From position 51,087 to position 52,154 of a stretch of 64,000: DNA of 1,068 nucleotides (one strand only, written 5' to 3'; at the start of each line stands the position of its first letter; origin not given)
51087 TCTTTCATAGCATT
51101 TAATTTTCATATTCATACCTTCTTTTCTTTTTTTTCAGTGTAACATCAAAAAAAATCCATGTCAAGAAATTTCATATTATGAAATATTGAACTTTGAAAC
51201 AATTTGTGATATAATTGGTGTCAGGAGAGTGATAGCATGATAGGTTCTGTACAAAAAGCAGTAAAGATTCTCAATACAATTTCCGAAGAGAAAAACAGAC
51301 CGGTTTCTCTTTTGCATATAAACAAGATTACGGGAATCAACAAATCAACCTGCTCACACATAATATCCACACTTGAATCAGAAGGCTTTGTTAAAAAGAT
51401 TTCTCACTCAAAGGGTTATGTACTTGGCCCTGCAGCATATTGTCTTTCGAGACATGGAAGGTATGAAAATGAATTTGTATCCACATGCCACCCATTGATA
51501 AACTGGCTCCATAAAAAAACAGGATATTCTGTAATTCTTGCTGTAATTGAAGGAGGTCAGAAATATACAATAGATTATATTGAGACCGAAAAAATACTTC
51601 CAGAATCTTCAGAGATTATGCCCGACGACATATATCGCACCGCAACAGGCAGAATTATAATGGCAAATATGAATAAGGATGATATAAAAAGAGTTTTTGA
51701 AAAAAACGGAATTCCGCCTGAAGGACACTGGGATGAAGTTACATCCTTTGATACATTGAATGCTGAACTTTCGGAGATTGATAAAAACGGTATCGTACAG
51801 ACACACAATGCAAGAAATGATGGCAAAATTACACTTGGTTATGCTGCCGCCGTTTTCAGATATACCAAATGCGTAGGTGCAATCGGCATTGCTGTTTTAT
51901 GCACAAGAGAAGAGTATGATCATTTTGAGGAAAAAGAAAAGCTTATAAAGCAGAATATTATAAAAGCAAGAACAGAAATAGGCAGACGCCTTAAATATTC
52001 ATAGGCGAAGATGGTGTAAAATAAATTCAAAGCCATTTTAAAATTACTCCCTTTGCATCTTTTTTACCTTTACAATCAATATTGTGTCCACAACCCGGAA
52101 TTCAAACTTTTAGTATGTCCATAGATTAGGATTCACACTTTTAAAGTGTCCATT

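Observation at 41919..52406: A ~190-240-bp composite repeat occurs three times in the same orientation, always between a regulator gene 3' end and a convergent enzyme operon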

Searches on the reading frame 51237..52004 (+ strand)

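Call 9: search_protein_families(library=pfam, proteins=[window:51237-52004:+])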
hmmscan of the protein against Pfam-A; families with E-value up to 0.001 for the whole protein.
window:51237-52004:+ (255 aa): 3 families
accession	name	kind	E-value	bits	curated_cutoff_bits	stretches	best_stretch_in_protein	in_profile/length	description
PF01614.24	IclR_C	-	1.3e-10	41.6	24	1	82-235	11-160/174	Bacterial transcriptional regulator IclR C-terminal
PF09339.16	HTH_IclR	-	5.3e-07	29.7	22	1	4-54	1-50/52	IclR helix-turn-helix domain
PF02082.26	Rrf2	-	0.00056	20.5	30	0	6-56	6-57/132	Iron-dependent Transcriptional regulator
